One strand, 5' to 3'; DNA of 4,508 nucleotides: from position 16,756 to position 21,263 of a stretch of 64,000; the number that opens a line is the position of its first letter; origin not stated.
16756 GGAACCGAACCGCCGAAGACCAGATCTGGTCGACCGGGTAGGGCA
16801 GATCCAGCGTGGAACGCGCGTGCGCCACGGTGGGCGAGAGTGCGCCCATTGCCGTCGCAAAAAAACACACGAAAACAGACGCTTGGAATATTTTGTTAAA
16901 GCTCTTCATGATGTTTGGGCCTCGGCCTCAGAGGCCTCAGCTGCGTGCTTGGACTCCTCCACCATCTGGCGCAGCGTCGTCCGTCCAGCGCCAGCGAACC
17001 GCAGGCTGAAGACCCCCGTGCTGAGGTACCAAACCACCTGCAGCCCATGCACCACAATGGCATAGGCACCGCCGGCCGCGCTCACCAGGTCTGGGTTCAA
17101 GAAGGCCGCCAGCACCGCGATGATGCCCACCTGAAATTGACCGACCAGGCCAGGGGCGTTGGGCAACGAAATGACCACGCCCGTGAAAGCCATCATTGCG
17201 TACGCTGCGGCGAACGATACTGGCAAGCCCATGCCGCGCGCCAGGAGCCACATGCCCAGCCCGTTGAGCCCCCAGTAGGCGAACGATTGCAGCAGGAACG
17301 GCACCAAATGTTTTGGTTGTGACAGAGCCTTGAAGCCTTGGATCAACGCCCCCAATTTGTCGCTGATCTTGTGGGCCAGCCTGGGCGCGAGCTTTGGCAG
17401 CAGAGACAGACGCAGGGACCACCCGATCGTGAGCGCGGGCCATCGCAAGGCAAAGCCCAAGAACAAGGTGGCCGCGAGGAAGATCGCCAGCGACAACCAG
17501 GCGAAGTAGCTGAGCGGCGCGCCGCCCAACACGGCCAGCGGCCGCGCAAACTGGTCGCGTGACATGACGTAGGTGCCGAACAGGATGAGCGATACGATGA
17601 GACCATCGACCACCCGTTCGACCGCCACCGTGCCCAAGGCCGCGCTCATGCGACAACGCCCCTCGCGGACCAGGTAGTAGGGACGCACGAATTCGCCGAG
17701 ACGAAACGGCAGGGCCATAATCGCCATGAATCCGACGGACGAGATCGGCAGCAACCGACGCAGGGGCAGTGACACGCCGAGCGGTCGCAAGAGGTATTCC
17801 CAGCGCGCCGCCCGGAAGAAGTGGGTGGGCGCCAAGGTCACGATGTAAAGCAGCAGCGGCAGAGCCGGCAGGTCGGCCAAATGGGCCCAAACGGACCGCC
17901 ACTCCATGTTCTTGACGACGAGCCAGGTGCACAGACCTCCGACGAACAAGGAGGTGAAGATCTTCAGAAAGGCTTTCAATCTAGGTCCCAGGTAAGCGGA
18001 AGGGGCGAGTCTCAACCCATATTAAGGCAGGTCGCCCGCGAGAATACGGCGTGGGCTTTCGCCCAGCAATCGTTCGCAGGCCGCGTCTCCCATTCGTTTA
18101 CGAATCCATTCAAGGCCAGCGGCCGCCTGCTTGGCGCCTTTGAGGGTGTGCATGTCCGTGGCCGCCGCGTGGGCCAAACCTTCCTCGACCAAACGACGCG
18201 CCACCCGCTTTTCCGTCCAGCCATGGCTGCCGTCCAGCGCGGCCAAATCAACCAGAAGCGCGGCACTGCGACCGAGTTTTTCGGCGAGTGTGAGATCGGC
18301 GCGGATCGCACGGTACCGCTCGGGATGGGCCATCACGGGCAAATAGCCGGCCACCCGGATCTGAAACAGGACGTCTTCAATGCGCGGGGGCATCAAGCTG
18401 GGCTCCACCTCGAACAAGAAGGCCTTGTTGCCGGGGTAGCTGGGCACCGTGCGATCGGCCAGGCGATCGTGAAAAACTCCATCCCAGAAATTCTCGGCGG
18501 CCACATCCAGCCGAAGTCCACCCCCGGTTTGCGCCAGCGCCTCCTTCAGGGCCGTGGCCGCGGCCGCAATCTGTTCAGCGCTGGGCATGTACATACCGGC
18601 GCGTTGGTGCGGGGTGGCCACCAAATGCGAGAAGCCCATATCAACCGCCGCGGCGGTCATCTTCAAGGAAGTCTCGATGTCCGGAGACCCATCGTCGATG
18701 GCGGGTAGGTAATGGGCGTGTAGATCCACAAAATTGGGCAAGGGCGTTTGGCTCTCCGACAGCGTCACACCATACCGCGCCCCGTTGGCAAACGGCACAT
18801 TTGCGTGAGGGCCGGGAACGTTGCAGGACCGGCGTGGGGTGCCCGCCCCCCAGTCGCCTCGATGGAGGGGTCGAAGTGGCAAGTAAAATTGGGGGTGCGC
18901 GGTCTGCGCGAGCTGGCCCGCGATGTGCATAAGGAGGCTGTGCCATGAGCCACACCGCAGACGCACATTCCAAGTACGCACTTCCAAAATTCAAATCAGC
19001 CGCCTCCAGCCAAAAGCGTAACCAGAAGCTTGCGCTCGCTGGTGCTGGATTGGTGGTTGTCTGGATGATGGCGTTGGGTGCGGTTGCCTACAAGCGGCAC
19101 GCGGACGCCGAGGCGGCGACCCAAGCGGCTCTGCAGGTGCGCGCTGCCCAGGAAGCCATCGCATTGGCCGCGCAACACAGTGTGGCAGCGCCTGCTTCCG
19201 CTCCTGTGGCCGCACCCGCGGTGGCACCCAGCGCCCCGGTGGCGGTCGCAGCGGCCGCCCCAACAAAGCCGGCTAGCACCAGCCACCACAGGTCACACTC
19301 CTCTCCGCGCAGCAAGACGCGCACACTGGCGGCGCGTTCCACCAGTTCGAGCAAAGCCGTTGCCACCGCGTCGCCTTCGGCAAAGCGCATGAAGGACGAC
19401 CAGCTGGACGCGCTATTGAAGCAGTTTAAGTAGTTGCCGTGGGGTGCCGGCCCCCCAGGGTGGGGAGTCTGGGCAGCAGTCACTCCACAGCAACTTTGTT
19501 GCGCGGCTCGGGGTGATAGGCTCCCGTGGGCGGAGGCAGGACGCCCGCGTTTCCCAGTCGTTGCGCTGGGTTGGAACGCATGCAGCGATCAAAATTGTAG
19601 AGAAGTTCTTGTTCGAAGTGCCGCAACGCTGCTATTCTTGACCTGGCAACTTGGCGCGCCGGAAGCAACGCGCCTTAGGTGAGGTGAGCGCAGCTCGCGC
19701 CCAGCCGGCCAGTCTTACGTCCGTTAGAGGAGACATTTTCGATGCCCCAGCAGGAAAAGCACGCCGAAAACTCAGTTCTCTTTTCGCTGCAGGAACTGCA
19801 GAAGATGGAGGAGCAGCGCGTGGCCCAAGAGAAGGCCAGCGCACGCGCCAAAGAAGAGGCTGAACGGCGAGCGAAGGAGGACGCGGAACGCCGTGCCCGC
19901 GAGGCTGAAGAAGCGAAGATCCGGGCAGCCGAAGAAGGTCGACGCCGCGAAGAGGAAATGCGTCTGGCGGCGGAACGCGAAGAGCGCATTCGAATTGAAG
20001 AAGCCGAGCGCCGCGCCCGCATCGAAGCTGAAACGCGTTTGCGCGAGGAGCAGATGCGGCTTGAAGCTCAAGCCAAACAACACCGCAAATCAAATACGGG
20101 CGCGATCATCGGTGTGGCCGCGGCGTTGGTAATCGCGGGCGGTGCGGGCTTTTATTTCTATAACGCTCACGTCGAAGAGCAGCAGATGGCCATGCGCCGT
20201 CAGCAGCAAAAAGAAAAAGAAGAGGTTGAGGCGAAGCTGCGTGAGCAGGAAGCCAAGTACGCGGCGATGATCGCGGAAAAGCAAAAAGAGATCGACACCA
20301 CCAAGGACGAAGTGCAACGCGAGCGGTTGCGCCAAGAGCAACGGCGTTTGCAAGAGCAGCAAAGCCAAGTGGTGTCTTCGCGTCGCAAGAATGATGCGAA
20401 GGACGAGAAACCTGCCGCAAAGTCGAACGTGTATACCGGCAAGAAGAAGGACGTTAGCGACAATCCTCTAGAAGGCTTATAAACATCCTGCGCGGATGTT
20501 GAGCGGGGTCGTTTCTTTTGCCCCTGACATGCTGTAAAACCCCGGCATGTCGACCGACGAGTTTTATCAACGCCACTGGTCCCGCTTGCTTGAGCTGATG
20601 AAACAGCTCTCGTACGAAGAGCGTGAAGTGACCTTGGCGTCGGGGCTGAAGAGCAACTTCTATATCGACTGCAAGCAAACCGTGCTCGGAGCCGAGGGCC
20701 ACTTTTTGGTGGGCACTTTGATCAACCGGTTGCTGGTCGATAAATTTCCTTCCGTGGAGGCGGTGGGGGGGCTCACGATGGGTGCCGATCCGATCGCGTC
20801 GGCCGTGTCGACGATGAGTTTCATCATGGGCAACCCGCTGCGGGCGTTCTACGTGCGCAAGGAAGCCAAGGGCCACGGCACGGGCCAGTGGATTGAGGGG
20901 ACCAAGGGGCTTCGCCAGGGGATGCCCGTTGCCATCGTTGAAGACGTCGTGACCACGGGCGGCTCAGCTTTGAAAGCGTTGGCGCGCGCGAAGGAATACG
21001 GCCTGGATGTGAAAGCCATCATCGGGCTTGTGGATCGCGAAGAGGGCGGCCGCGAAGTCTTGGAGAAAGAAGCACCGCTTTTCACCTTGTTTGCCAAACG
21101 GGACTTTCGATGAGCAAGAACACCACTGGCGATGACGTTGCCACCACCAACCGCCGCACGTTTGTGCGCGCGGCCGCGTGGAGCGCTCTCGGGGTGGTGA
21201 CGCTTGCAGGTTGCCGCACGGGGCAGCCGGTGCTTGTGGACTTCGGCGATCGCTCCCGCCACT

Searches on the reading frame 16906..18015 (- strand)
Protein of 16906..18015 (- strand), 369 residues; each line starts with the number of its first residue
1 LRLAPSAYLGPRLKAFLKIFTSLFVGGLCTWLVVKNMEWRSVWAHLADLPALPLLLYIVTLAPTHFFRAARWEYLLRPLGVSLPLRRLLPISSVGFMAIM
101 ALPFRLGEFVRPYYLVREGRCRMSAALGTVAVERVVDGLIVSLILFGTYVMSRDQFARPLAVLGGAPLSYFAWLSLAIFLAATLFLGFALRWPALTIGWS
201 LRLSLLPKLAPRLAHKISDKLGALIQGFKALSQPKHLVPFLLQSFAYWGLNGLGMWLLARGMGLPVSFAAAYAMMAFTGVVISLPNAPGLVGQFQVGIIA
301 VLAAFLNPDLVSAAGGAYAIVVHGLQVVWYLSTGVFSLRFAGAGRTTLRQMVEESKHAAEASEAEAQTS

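Call 13: search_protein_families(library=ncbifam, proteins=[window:16906-18015:-], max_evalue=0.001)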
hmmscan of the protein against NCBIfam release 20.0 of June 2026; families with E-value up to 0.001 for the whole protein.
window:16906-18015:- (369 aa): 1 family
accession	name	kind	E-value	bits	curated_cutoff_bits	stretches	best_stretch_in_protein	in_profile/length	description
TIGR00374.1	TIGR00374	subfamily_domain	2.3e-17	63.4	43.2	1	30-315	8-291/323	flippase-like domain-containing protein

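Call 14: search_protein_families(library=pfam, proteins=[window:16906-18015:-], max_evalue=0.001)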
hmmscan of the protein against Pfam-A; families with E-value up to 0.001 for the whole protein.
window:16906-18015:- (369 aa): 1 family
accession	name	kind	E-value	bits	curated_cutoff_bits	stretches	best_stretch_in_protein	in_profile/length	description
PF03706.18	LPG_synthase_TM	-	3.4e-39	135.5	33.4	1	20-328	2-296/302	Lysylphosphatidylglycerol synthase TM region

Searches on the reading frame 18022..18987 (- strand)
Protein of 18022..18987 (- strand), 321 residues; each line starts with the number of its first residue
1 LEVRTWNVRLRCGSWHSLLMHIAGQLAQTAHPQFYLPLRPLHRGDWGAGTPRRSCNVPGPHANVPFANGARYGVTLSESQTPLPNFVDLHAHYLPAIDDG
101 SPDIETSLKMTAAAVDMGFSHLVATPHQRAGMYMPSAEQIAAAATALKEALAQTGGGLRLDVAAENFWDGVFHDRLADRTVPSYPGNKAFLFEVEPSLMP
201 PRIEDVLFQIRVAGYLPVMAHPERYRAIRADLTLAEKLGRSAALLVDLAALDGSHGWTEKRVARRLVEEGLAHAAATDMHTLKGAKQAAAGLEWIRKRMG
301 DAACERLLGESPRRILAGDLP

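Call 13: search_protein_families(library=ncbifam, proteins=[window:18022-18987:-], max_evalue=0.001)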
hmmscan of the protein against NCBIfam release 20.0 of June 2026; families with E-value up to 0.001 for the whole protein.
window:18022-18987:- (321 aa): 1 family
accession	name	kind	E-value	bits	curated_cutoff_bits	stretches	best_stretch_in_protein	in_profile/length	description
NF041488.1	caps_synth_Cps4B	equivalog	2.1e-23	83.1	400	1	87-317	2-239/243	capsular polysaccharide biosynthesis protein Cps4B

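Call 14: search_protein_families(library=pfam, proteins=[window:18022-18987:-], max_evalue=0.001)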
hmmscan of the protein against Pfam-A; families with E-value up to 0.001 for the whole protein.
window:18022-18987:- (321 aa): 1 family
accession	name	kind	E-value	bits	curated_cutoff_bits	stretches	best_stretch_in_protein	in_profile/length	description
PF19567.5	CpsB_CapC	-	5.1e-41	141.1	27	1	86-316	1-233/234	Capsular polysaccharide synthesis, CpsB/CapC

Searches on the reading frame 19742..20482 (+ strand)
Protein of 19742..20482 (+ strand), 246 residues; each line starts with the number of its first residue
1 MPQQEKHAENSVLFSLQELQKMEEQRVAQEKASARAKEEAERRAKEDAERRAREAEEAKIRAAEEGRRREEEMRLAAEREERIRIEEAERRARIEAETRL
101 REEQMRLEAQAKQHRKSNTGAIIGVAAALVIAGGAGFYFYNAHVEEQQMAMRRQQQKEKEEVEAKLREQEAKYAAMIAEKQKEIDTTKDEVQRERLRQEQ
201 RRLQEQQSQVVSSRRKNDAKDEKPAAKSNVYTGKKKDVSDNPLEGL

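Call 7: search_protein_families(library=pfam, proteins=[window:19742-20482:+], max_evalue=0.1)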
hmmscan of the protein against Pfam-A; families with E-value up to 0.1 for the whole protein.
window:19742-20482:+ (246 aa): 0 families

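Call 8: search_protein_families(library=ncbifam, proteins=[window:19742-20482:+], max_evalue=0.1)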
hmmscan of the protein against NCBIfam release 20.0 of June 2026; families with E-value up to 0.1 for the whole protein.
window:19742-20482:+ (246 aa): 5 families
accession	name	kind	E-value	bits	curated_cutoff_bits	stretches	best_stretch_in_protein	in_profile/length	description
NF008173.0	PRK10920.1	equivalog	0.00019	20.6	313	1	93-214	9-129/390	uroporphyrinogen-III C-methyltransferase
NF004285.1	PRK05696.1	equivalog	0.0046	16.8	179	1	103-177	5-74/171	flagellar basal body-associated protein FliL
NF033483.0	PknB_PASTA_kin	equivalog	0.0097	15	450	1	20-219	248-433/563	Stk1 family PASTA domain-containing Ser/Thr kinase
NF007804.1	PRK10510.1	equivalog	0.073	12.4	307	0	112-139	56-81/219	OmpA family lipoprotein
TIGR00353.1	nrfE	subfamily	0.095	11.5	569.05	0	100-210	410-518/578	heme lyase CcmF/NrfE family subunit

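Call 15: find_homologous_proteins(query=window:19742-20479:+, max_evalue=0.001)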
Query window:19742-20479:+ (246 aa): 393 proteins with E <= 0.001 among 8000 candidates; the best 120 are listed.
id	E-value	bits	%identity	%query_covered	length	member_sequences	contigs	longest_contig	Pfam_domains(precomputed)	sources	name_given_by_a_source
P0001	2.9e-102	359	78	100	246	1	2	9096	-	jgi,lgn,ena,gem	-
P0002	1.4e-101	356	76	100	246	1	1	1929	-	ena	-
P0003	1.3e-38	151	41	98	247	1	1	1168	PF28533.1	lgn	-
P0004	4.7e-38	149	44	98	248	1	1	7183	-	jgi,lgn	jgi:hypothetical protein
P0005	9.8e-37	145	44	100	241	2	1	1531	-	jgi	jgi:colicin import membrane protein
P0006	7.2e-36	142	43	98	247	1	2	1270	-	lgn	-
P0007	1.1e-35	141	44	100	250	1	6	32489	-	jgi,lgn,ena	jgi:colicin import membrane protein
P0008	2.5e-35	140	44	100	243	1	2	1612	-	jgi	-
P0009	6.7e-35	139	45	97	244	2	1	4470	-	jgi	jgi:hypothetical protein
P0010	1.2e-34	138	43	100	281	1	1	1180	-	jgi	jgi:colicin import membrane protein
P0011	2.2e-34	137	43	100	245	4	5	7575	-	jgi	jgi:hypothetical protein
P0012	2.4e-34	137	42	100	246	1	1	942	-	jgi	jgi:colicin import membrane protein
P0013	6.0e-34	136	44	97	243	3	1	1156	-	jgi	jgi:hypothetical protein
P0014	6.4e-34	136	45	97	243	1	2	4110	-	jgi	jgi:hypothetical protein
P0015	9.3e-34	135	42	100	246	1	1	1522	-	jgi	jgi:hypothetical protein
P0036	3.1e-32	130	42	97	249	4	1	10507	-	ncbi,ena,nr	ncbi:MAG TPA: hypothetical protein VNO55_17415 [Polyangia bacterium]|nr:hypothetical protein [Polyan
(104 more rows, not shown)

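Call 58: predict_structure(alignment_id=A2)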
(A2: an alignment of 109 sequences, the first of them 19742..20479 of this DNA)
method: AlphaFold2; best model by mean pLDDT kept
length: 246 residues; sequences in the alignment: 109
mean_pLDDT: 81.2   pTM: 0.35
mean pLDDT of the five models: 81.2, 78.9, 78.7, 77.9, 77.5
residues with pLDDT >= 90: 98; 70-90: 93; 50-70: 36; < 50: 19
segments of 3 or more residues with pLDDT < 50: 220-235
pLDDT, mean of each block of 10 residues (from residue 1): 65 88 96 97 97 97 96 97 96 97 95 66 69 73 80 83 85 87 82 81 81 59 41 53 61
secondary structure, 60 per line:
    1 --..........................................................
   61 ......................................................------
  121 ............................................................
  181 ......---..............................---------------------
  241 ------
elements in order: H3-114 H121-186 H190-219

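Call 68: search_protein_families(library=pfam, proteins=[P0003, P0036], max_evalue=0.05)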
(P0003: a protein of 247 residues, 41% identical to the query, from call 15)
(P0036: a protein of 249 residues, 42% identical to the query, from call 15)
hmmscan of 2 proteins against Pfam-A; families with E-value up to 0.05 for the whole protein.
P0003 (247 aa): 0 families

P0036 (249 aa): 0 families

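Call 73: find_related_loci(query=A2, collection=metagenome_contigs, flank=10000)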
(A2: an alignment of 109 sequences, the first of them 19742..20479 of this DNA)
Query A2 (246 aa) in metagenome_contigs; peptide patterns used: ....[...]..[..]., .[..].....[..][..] (x = any residue, [..] = any of these).
600 stretches matched a pattern (row limit reached: there are more); 104 encode a relative of the query (tblastn E <= 1e-3); the best 80 are kept; 80 distinct loci.
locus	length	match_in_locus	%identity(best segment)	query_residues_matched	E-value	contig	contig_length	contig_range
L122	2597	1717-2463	87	1-246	5e-114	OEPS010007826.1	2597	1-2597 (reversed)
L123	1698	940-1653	45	9-246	1e-42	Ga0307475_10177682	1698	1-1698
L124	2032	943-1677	39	1-246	4e-36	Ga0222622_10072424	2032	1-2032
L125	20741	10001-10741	41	1-246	6e-36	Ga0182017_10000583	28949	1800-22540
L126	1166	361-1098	40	2-246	7e-37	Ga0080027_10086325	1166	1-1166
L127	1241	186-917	41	1-246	9e-37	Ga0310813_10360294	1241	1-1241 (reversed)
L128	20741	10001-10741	44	1-246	1e-34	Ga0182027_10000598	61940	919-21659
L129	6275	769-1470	41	9-246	7e-33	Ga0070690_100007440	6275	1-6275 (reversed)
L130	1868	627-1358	40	1-246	1e-32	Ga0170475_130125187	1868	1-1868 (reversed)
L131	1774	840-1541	40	9-246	7e-32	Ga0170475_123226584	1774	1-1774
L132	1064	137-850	40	9-246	4e-33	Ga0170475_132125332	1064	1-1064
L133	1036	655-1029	56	9-134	6e-32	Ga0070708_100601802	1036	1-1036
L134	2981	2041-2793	36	9-246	2e-30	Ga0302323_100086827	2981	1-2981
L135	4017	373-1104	42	9-246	6e-30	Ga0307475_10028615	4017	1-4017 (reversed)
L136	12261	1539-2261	37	4-246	7e-30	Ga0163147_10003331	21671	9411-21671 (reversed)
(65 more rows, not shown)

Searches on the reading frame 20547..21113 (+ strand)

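Call 13: search_protein_families(library=ncbifam, proteins=[window:20547-21113:+], max_evalue=0.001)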
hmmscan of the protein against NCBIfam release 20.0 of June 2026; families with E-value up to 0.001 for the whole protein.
window:20547-21113:+ (188 aa): 9 families
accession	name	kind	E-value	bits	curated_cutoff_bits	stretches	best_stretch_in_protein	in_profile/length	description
TIGR00336.1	pyrE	equivalog_domain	3.7e-36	124.5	106.8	1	24-183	10-169/173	orotate phosphoribosyltransferase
TIGR01367.1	pyrE_Therm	equivalog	5.4e-15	55.5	150.25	1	22-181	11-159/187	orotate phosphoribosyltransferase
NF004034.0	PRK05500.1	equivalog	4.4e-13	48.6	656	1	30-175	307-443/478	bifunctional orotidine-5'-phosphate decarboxylase/orotate phosphoribosyltransferase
NF001729.0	PRK00455.1-3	equivalog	3.9e-12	46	245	1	21-158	26-159/231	orotate phosphoribosyltransferase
NF010382.0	PRK13809.1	equivalog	5.9e-10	38.9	208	1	28-175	28-168/210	orotate phosphoribosyltransferase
NF040646.1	HPT_Archaea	equivalog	2e-06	27.5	200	1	119-174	108-163/184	hypoxanthine/guanine phosphoribosyltransferase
NF002635.0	PRK02304.1-4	subfamily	4.1e-06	26.4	146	1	120-181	110-171/188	adenine phosphoribosyltransferase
NF002620.0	PRK02277.1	subfamily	8.9e-05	22.2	115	1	55-165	72-181/201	orotate phosphoribosyltransferase-like protein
NF009211.0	PRK12560.1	equivalog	0.00025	20.9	188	1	120-172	109-162/187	adenine phosphoribosyltransferase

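Call 14: search_protein_families(library=pfam, proteins=[window:20547-21113:+], max_evalue=0.001)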
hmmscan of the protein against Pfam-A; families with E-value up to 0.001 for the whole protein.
window:20547-21113:+ (188 aa): 1 family
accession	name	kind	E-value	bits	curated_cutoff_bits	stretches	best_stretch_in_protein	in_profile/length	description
PF00156.33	Pribosyltran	-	2.3e-05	24.2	26.3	1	75-171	35-133/158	Phosphoribosyl transferase domain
